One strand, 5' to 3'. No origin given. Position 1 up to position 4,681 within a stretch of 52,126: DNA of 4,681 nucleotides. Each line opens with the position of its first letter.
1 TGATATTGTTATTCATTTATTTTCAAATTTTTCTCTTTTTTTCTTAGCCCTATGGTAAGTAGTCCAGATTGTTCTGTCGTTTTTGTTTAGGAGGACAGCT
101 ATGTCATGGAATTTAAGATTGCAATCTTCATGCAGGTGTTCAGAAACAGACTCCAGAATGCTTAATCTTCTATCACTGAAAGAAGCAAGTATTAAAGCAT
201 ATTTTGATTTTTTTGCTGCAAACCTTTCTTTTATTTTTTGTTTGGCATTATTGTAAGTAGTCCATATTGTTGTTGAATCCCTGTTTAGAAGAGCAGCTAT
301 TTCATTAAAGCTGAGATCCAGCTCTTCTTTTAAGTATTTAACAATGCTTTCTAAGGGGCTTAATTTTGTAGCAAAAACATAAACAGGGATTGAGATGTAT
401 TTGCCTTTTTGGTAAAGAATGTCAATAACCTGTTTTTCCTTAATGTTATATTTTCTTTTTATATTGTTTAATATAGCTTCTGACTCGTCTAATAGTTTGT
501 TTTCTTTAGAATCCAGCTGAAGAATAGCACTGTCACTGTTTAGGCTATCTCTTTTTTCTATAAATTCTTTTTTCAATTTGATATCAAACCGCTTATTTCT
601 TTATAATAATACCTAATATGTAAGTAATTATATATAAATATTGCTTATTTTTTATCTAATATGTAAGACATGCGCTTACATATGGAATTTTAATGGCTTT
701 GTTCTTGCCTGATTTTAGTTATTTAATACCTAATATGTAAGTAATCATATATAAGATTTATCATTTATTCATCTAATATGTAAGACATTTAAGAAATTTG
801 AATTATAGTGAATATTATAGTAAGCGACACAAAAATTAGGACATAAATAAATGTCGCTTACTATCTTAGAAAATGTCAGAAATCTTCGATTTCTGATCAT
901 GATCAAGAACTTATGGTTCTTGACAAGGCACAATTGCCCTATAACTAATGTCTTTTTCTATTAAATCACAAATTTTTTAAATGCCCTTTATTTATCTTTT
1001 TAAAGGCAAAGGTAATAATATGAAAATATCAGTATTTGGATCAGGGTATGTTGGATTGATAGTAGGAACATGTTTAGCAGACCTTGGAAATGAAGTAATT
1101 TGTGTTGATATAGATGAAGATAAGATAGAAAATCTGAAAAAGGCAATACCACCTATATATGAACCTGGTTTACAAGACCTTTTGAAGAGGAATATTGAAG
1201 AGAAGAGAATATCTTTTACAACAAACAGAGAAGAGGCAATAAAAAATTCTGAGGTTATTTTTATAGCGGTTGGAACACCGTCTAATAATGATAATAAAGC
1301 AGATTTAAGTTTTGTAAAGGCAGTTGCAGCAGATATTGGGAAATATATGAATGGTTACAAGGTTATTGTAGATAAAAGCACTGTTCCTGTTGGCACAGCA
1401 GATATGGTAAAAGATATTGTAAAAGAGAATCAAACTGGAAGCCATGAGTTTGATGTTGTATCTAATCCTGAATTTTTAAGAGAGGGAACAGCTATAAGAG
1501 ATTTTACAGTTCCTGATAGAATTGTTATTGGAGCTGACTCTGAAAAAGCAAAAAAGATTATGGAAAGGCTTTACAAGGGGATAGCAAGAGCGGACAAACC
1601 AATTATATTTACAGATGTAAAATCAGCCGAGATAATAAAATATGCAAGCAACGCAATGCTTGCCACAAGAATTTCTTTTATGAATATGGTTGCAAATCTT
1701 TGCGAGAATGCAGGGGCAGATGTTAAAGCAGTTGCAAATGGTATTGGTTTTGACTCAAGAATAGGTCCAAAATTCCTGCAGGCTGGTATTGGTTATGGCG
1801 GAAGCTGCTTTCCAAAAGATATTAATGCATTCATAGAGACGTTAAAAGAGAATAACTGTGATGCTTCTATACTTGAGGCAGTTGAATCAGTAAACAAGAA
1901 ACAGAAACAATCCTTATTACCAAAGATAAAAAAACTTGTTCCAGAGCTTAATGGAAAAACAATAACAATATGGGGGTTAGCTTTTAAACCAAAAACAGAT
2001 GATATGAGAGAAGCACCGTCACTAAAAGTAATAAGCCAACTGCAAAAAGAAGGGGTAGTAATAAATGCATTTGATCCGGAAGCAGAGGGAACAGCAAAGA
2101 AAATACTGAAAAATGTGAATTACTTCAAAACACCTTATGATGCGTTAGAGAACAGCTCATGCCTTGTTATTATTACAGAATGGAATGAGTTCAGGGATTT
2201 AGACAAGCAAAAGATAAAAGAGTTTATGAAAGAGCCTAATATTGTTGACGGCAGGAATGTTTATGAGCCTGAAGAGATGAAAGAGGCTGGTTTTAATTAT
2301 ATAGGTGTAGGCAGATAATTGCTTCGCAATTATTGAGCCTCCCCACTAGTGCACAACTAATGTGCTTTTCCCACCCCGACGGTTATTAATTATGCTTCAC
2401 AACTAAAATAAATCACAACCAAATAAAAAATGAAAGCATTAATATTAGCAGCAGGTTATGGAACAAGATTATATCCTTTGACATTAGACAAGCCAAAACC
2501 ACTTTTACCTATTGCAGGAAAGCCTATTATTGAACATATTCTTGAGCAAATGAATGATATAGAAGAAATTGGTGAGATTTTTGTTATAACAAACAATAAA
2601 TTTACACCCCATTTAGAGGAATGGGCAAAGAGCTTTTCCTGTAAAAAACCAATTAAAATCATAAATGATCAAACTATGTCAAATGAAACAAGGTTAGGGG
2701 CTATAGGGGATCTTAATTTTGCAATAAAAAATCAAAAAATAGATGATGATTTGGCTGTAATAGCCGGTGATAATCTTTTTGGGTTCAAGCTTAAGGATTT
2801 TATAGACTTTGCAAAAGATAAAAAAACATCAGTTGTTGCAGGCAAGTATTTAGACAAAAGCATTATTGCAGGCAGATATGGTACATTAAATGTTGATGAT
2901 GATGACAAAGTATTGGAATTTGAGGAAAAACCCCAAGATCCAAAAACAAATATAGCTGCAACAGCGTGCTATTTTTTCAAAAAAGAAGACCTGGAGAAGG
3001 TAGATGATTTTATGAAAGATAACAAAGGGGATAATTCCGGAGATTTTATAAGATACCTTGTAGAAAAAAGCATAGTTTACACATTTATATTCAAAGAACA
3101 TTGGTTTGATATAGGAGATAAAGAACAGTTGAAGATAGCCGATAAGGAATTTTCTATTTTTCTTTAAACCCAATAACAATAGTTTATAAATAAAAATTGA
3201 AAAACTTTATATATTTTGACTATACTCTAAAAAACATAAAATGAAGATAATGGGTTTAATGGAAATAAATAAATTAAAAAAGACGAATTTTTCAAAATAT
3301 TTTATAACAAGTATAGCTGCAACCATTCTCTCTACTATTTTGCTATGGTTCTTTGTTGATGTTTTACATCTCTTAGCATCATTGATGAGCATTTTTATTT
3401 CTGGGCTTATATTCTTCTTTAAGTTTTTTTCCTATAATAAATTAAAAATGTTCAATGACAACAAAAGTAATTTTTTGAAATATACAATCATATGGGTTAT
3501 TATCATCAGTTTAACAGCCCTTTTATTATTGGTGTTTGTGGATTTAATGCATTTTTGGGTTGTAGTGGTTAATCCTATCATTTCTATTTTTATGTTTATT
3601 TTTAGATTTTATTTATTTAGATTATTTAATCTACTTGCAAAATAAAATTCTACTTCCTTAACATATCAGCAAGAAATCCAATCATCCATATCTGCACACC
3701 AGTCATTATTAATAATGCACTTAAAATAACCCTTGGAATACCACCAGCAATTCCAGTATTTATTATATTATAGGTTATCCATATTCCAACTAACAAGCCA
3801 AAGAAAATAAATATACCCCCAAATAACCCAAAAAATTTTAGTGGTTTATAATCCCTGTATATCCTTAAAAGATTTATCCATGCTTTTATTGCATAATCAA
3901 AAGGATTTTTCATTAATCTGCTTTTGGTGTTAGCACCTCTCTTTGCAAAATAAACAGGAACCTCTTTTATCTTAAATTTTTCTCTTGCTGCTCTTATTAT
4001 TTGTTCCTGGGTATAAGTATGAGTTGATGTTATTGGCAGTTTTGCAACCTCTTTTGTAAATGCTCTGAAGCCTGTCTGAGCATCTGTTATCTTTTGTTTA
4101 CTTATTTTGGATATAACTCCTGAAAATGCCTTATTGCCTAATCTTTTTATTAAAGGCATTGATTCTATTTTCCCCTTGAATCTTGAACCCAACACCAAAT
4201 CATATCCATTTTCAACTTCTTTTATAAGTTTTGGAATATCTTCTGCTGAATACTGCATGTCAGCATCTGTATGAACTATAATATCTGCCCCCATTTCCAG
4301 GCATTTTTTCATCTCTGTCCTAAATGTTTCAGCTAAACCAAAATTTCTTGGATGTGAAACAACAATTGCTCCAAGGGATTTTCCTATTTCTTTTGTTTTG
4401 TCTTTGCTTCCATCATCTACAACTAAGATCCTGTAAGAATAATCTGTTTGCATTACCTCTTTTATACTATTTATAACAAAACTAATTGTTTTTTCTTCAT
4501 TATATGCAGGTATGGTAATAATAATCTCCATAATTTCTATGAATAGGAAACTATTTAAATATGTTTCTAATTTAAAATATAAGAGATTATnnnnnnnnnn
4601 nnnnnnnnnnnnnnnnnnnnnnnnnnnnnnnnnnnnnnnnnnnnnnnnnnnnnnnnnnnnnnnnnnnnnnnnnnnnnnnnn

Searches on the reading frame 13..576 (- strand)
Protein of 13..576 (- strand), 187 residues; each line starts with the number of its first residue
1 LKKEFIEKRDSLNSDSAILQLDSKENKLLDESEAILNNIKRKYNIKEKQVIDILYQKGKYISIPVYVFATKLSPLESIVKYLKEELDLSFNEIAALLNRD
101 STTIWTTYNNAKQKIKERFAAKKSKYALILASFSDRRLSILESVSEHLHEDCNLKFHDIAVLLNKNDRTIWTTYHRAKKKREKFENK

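Call 47: search_protein_families(library=pfam, proteins=[window:13-576:-], max_evalue=0.01)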
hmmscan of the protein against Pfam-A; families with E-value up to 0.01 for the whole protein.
window:13-576:- (187 aa): 4 families
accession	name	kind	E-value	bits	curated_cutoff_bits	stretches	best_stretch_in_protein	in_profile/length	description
PF08281.18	Sigma70_r4_2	-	9.9e-10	38.4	25.7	2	148-180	21-53/54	Sigma-70, region 4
PF13936.12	HTH_38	-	0.00021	21.4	27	0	87-104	20-37/44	Helix-turn-helix domain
PF11242.13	DUF2774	-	0.00047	20.7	29.2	0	81-118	7-47/63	Protein of unknown function (DUF2774)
PF13384.12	HTH_23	-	0.0022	18.2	24.6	0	151-179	16-43/50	Homeodomain-like domain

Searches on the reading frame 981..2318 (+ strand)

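Call 19: search_protein_families(library=pfam, proteins=[window:981-2318:+], max_evalue=0.001)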
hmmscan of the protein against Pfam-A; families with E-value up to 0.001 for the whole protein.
window:981-2318:+ (445 aa): 8 families
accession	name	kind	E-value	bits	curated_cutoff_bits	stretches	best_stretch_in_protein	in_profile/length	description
PF03721.20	UDPG_MGDP_dh_N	-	1.8e-69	233.5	27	1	14-197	1-187/187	UDP-glucose/GDP-mannose dehydrogenase family, NAD binding domain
PF00984.24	UDPG_MGDP_dh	-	4.6e-36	123.2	25.4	1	214-306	1-93/94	UDP-glucose/GDP-mannose dehydrogenase family, central domain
PF03720.21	UDPG_MGDP_dh_C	-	3.6e-35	120.9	30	1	330-430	2-103/103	UDP-glucose/GDP-mannose dehydrogenase family, UDP binding domain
PF01210.29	NAD_Gly3P_dh_N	-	1.5e-05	25.4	23.1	1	15-167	1-138/158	NAD-dependent glycerol-3-phosphate dehydrogenase N-terminus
PF03807.23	F420_oxidored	-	1.7e-05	25.7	21.6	0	15-99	1-69/94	NADP oxidoreductase coenzyme F420-dependent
PF03446.21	NAD_binding_2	-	0.00028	21.4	21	0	15-152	1-112/161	NAD binding domain of 6-phosphogluconate dehydrogenase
PF02737.24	3HCDH_N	-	0.00047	20.6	22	0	15-96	1-85/180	3-hydroxyacyl-CoA dehydrogenase, NAD binding domain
PF02558.23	ApbA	-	0.00051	20.1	22.2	0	16-102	1-79/150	Ketopantoate reductase PanE/ApbA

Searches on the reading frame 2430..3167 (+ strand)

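Call 19: search_protein_families(library=pfam, proteins=[window:2430-3167:+], max_evalue=0.001)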
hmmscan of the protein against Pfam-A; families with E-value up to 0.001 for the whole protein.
window:2430-3167:+ (245 aa): 4 families
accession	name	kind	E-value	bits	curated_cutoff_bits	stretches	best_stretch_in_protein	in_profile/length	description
PF00483.29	NTP_transferase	-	2e-38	132.8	21.2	1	2-234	1-235/245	Nucleotidyl transferase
PF12804.13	NTP_transf_3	-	4.4e-10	40.4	27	1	3-114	1-95/160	MobA-like NTP transferase domain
PF01128.25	IspD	-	1.5e-06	28.6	27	1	2-79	2-72/221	2-C-methyl-D-erythritol 4-phosphate cytidylyltransferase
PF02348.25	CTP_transf_3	-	2.3e-05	24.7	22.6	1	22-59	15-52/217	Cytidylyltransferase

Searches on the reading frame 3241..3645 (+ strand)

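Call 47: search_protein_families(library=pfam, proteins=[window:3241-3645:+], max_evalue=0.01)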
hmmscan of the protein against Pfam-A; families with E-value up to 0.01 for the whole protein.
window:3241-3645:+ (134 aa): 1 family
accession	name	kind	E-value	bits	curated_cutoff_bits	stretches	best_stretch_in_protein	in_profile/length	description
PF04138.20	GtrA_DPMS_TM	-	0.0019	18.8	26.1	0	15-65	62-112/117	GtrA/DPMS, transmembrane domain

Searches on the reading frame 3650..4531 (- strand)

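Call 19: search_protein_families(library=pfam, proteins=[window:3650-4531:-], max_evalue=0.001)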
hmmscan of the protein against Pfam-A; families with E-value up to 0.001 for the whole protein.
window:3650-4531:- (293 aa): 1 family
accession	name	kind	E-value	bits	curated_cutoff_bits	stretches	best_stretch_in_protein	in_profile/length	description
PF00535.33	Glycos_transf_2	-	6.8e-26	91.6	23.3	1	5-163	2-164/168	Glycosyl transferase family 2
